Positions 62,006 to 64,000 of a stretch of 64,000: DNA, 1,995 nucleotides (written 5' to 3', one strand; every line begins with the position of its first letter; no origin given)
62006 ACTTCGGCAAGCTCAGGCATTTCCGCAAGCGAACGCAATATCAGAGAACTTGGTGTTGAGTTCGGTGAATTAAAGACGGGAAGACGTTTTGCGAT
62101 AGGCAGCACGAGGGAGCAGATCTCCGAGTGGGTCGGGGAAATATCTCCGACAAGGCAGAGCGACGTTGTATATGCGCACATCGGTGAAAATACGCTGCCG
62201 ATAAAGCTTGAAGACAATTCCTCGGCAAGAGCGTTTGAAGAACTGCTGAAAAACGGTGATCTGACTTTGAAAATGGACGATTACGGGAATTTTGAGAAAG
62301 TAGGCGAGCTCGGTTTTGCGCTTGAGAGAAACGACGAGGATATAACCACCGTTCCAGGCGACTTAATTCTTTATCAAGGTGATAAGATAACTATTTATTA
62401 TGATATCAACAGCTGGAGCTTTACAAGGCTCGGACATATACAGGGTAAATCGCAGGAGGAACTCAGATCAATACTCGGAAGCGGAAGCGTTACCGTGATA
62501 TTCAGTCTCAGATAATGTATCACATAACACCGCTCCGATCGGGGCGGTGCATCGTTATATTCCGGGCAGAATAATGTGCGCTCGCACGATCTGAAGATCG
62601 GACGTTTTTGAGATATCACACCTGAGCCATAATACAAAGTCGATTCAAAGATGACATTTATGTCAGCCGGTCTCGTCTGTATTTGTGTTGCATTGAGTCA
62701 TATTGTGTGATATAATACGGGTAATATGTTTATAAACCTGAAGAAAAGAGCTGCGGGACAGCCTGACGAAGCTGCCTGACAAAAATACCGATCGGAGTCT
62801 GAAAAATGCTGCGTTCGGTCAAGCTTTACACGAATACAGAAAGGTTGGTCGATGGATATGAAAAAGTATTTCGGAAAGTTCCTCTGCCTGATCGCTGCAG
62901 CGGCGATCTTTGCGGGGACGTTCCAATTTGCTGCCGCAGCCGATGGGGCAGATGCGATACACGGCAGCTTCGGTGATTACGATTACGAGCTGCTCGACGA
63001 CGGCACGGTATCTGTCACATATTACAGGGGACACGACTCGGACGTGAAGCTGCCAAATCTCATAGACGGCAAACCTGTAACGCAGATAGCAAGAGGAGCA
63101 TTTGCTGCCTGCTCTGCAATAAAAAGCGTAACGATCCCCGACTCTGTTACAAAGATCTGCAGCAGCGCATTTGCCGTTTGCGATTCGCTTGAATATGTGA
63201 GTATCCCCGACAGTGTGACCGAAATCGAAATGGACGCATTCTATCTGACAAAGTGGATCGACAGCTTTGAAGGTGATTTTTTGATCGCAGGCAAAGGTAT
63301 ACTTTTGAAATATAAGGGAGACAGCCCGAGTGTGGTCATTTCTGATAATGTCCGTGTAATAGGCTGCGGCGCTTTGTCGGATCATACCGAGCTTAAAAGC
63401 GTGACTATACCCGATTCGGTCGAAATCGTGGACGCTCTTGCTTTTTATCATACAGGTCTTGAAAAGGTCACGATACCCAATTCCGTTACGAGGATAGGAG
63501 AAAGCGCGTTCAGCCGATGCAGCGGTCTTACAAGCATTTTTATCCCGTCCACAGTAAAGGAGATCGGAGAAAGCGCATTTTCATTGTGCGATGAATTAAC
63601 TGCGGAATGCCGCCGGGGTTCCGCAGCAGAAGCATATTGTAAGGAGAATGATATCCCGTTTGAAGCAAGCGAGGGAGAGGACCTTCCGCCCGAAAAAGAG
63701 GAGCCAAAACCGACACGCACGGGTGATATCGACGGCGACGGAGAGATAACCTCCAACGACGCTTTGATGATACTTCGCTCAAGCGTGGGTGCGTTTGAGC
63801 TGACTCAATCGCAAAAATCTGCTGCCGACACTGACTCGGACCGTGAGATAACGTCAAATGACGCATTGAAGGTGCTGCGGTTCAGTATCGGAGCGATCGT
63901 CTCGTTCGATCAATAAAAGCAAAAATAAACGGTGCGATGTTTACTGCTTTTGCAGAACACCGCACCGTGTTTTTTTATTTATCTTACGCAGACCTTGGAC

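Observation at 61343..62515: A flavodoxin carried on a dockerin: a redox cofactor protein addressed to a cohesin scaffold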

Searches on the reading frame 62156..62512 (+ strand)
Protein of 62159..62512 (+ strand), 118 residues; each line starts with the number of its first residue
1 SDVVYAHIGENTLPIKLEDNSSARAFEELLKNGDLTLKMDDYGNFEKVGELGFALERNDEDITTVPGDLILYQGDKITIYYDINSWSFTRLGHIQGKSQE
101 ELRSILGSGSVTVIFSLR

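Call 37: search_solved_structures(query=window:62159-62512:+, max_evalue=10, show_alignments=2)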
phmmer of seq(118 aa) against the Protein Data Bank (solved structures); distinct sequences matched with E-value up to 10: 7.
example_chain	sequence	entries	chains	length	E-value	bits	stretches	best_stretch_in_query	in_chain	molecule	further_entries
3s6w_A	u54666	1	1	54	1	13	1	9-48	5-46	Tudor domain-containing protein 3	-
4lba_A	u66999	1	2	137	1.1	12.9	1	17-82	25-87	conjugative transposon lipoprotein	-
2lto_A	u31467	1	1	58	1.1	12.9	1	9-48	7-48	Tudor domain-containing protein 3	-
2d9t_A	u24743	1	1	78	1.1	12.8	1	9-48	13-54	Tudor domain-containing protein 3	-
8jtn_A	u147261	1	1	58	1.2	12.8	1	9-48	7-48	Tudor domain-containing protein 3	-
3pmt_A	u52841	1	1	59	1.2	12.8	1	9-48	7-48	Tudor domain-containing protein 3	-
5yj8_A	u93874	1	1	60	1.2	12.8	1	9-48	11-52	Tudor domain-containing protein 3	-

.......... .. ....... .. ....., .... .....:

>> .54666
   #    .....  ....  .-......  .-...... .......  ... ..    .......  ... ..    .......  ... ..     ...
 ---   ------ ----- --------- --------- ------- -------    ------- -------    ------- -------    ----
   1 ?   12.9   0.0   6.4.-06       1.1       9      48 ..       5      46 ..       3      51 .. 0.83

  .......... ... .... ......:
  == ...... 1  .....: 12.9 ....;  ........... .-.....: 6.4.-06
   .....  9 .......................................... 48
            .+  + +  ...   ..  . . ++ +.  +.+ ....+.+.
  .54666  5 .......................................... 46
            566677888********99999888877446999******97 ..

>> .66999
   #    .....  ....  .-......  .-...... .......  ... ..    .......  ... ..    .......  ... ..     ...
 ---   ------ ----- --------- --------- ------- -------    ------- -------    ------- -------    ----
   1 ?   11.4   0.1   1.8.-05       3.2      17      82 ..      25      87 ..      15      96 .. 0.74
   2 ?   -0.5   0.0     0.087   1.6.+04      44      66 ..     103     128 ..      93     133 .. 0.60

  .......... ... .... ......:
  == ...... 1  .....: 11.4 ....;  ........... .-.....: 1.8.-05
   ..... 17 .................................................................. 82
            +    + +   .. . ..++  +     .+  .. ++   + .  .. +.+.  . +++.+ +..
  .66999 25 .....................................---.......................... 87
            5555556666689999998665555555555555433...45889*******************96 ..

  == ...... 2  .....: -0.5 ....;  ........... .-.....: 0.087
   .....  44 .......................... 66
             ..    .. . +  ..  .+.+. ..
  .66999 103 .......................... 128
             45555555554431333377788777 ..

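Call 40: search_solved_structures(query=A2, max_evalue=10, show_alignments=3)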
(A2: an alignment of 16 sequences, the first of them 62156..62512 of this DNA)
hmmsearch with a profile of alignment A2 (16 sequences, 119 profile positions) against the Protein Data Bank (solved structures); distinct sequences matched with E-value up to 10: 8.
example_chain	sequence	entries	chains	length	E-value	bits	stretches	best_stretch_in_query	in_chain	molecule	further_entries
5yj8_A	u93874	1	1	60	0.23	14.7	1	6-49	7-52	Tudor domain-containing protein 3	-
2d9t_A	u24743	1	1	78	0.33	14.2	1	10-49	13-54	Tudor domain-containing protein 3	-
3s6w_A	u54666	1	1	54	0.37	14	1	10-49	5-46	Tudor domain-containing protein 3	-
2lto_A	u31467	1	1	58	0.4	13.9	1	10-49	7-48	Tudor domain-containing protein 3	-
3pmt_A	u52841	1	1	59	0.42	13.8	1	10-49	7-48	Tudor domain-containing protein 3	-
8jtn_A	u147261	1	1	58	0.43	13.8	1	10-49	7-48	Tudor domain-containing protein 3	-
3pnw_C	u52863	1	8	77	0.74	13.1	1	10-49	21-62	Tudor domain-containing protein 3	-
6v9t_AAA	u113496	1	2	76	0.8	13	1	10-49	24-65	Tudor domain-containing protein 3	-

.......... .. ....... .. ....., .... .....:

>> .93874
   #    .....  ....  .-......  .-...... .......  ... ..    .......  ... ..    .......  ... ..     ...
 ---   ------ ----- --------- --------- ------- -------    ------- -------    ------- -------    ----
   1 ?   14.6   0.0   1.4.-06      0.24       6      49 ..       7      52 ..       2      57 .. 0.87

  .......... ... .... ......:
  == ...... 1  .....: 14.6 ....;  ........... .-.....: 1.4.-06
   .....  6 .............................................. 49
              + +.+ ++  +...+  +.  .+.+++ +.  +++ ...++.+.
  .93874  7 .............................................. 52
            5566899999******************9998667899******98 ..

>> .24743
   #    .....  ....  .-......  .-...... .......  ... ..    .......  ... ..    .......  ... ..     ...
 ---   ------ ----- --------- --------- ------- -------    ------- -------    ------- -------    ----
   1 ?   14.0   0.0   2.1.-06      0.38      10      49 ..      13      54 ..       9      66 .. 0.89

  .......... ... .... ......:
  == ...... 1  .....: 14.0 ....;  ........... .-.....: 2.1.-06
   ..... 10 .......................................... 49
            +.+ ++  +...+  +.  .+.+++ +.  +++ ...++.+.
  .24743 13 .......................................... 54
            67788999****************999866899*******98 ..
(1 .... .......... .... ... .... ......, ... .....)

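Call 45: predict_structure(alignment_id=A2)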
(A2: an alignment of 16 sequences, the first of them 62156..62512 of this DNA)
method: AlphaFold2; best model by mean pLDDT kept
length: 119 residues; sequences in the alignment: 16
mean_pLDDT: 94.4   pTM: 0.87
mean pLDDT of the five models: 94.4, 93.4, 92.8, 91.0, 82.5
residues with pLDDT >= 90: 109; 70-90: 8; 50-70: 2; < 50: 0
segments of 3 or more residues with pLDDT < 50: none
pLDDT, mean of each block of 10 residues (from residue 1): 88 97 95 96 93 93 96 94 95 96 94 96
secondary structure, 60 per line:
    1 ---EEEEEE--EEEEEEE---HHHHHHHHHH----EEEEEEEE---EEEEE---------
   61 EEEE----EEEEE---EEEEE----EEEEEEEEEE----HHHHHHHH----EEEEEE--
elements in order: E4-9 E12-18 H22-31 E36-43 E47-51 E61-64 E69-73 E77-81 E86-95 H100-107 E112-117

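Call 47: fold_search(model_id=the predicted structure, library=pdb)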
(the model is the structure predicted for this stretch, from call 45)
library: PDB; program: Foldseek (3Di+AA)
matches with E <= 10: 661; with E <= 0.001: 11
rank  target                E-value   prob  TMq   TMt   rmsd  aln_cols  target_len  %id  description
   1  9ns6_B                2.6e-04  1.00  0.69  0.32   4.2       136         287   14  KslB apoenzyme (released 2025-04-23)
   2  1zx8_C                3.1e-04  1.00  0.72  0.67   3.0       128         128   12  CRYSTAL STRUCTURE OF an atypical cyclophilin (peptidylprolyl cis-trans isomerase) (TM1367) FROM THERMOTOGA MARITIMA AT (released 2005-07-26)
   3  1zx8_A                3.1e-04  1.00  0.71  0.67   3.1       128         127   13  CRYSTAL STRUCTURE OF an atypical cyclophilin (peptidylprolyl cis-trans isomerase) (TM1367) FROM THERMOTOGA MARITIMA AT (released 2005-07-26)
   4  9nsc_C                3.4e-04  1.00  0.67  0.31   4.1       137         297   15  Bacterial Pictet-Spenglerase KslB in complex with L-Trp (released 2025-04-23)
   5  9ns6_A                5.8e-04  1.00  0.66  0.31   4.4       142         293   17  KslB apoenzyme (released 2025-04-23)
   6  9k0a_B                6.5e-04  1.00  0.69  0.32   4.2       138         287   14  Structure of Pictet-Spenglerases KslB in complex with product (released 2025-06-18)
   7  2nnz_MODEL_1_A        7.2e-04  1.00  0.71  0.65   3.0       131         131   14  Solution structure of the hypothetical protein AF2241 from Archaeoglobus fulgidus (released 2007-08-28)
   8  9k0a_A                8.0e-04  1.00  0.68  0.32   4.2       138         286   15  Structure of Pictet-Spenglerases KslB in complex with product (released 2025-06-18)
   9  9ns6_F                9.4e-04  1.00  0.71  0.34   3.8       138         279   14  KslB apoenzyme (released 2025-04-23)
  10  9nst_B                9.4e-04  1.00  0.68  0.30   4.2       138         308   15  Bacterial Pictet-Spenglerase KslB in complex with product of L-Trp and a-ketoglutaric acid (released 2025-04-23)
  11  9nss_A                9.9e-04  1.00  0.69  0.31   4.2       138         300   14  Bacterial Pictet-Spenglerase KslB in complex with L-Trp alternative binding mode (released 2025-04-23)
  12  9nss_F                1.2e-03  1.00  0.68  0.33   4.3       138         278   14  Bacterial Pictet-Spenglerase KslB in complex with L-Trp alternative binding mode (released 2025-04-23)
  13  9nst_D                1.2e-03  1.00  0.68  0.31   4.3       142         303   15  Bacterial Pictet-Spenglerase KslB in complex with product of L-Trp and a-ketoglutaric acid (released 2025-04-23)
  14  9nst_E                1.2e-03  1.00  0.69  0.32   3.9       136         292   14  Bacterial Pictet-Spenglerase KslB in complex with product of L-Trp and a-ketoglutaric acid (released 2025-04-23)
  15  9nss_C                1.3e-03  1.00  0.69  0.31   4.3       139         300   16  Bacterial Pictet-Spenglerase KslB in complex with L-Trp alternative binding mode (released 2025-04-23)
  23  3kop_F                2.0e-03  1.00  0.63  0.48   4.5       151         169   14  Crystal structure of Protein with a cyclophilin-like fold (YP_831253.1) from Arthrobacter sp. FB24 at 1.90 A resolutio (released 2009-11-24)
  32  3kop_D                6.4e-03  1.00  0.63  0.50   5.1       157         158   14  Crystal structure of Protein with a cyclophilin-like fold (YP_831253.1) from Arthrobacter sp. FB24 at 1.90 A resolutio (released 2009-11-24)
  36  3kop_E                2.0e-02  1.00  0.63  0.49   5.2       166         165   13  Crystal structure of Protein with a cyclophilin-like fold (YP_831253.1) from Arthrobacter sp. FB24 at 1.90 A resolutio (released 2009-11-24)
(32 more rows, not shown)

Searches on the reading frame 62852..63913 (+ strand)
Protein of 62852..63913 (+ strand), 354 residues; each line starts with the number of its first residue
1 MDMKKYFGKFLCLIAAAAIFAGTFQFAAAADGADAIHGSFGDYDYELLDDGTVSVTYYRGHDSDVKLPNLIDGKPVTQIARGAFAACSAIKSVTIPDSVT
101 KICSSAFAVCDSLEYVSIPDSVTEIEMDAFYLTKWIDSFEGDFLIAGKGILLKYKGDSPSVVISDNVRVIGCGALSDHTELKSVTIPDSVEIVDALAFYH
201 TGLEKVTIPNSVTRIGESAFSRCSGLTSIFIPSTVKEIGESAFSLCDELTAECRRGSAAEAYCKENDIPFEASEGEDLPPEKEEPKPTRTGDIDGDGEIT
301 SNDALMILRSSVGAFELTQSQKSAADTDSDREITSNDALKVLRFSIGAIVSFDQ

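Call 3: search_protein_families(library=pfam, proteins=[window:62852-63913:+], max_evalue=0.01)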
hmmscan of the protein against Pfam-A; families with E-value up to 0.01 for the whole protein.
window:62852-63913:+ (354 aa): 3 families
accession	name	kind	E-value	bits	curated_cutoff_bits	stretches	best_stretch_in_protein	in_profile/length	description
PF13306.12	LRR_5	-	6.2e-39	133.2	27.7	2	159-250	14-104/127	BspA type Leucine rich repeat region (6 copies)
PF00404.24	Dockerin_1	-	9.1e-09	35.8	22.9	1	291-341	2-52/57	Dockerin type I domain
PF05725.18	FNIP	-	8.5e-05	23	21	0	203-238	5-39/44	FNIP Repeat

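Call 4: search_protein_families(library=ncbifam, proteins=[window:62852-63913:+], max_evalue=0.01)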
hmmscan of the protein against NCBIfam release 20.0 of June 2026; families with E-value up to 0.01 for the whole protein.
window:62852-63913:+ (354 aa): 3 families
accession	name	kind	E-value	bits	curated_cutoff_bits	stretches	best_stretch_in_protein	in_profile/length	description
NF047961.1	adhesin_HupY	equivalog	7.6e-17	60.7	1250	2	160-244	190-274/978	leucine-rich repeat adhesin HupY/LrrG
NF045861.1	glide_Gli349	exception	0.00043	17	1750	1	177-229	2698-2749/3169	gliding machinery surface structure protein Gli349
NF049990.1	CellobisidaseCelK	equivalog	0.0033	15.7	1700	1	288-349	827-886/889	cellulose 1,4-beta-cellobiosidase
